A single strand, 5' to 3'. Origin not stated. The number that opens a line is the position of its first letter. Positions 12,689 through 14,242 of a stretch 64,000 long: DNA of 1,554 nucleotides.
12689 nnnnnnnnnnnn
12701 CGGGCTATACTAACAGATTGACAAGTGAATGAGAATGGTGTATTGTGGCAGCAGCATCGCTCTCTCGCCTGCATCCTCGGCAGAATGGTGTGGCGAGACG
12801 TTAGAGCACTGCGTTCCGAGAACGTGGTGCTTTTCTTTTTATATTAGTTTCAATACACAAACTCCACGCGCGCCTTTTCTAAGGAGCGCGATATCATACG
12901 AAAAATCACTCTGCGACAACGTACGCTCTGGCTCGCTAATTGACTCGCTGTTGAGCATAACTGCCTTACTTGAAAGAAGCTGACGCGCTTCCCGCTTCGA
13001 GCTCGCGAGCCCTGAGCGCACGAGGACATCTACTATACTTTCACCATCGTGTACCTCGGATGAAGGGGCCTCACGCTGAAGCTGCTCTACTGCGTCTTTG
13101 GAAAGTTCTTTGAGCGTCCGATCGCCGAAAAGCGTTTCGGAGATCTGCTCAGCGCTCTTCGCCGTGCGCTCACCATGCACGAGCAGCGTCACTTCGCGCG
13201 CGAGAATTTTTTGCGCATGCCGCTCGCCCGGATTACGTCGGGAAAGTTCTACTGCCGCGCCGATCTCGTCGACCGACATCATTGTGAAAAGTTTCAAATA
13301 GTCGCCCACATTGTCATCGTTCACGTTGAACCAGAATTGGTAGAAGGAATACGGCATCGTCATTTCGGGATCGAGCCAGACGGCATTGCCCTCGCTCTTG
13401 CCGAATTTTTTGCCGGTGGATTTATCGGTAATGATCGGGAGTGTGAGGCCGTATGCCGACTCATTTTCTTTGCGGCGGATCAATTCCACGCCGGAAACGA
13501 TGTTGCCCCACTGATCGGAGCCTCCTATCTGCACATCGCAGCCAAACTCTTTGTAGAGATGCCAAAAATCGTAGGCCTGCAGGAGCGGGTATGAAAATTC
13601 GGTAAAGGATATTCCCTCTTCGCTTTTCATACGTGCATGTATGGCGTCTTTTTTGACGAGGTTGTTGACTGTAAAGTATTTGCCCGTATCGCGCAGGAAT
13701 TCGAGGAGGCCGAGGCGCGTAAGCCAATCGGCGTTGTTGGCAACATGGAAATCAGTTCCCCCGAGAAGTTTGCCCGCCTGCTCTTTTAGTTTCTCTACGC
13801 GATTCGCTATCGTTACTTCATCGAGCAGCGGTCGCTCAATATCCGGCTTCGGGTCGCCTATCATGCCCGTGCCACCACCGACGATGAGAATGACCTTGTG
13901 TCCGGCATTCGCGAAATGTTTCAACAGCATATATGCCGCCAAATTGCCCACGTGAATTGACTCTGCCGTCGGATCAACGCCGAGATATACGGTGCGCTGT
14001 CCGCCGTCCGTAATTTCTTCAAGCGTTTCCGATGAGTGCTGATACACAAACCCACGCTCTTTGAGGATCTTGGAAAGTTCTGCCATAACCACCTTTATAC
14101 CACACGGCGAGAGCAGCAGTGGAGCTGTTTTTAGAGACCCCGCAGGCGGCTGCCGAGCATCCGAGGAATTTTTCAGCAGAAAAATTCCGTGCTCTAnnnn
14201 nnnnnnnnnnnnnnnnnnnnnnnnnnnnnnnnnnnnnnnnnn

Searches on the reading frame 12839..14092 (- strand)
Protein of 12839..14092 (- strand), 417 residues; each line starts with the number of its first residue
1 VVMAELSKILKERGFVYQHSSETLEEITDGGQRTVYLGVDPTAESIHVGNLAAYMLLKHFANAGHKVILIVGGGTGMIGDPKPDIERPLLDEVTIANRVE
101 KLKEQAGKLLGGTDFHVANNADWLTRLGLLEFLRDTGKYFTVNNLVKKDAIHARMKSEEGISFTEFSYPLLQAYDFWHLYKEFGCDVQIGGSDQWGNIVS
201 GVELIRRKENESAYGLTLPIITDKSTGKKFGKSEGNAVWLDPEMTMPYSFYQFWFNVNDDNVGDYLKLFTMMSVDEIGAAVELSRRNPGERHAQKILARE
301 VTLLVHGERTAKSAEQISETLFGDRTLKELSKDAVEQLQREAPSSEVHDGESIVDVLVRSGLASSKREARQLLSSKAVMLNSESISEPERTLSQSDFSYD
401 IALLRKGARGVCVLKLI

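Call 81: search_protein_families(library=pfam, proteins=[window:12839-14092:-], max_evalue=0.00001)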
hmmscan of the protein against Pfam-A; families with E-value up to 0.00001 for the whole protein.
window:12839-14092:- (417 aa): 3 families
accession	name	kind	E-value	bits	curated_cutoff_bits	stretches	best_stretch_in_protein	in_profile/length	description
PF00579.31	tRNA-synt_1b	-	1.9e-78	264.2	21.1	1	33-322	6-291/292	tRNA synthetases class I (W and Y)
PF22421.1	SYY_C-terminal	-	2.8e-11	43.6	27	1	335-409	2-78/83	Tyrosine--tRNA ligase SYY-like C-terminal domain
PF01479.30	S4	-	3.3e-07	30.4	22.8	1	354-396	4-46/48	S4 domain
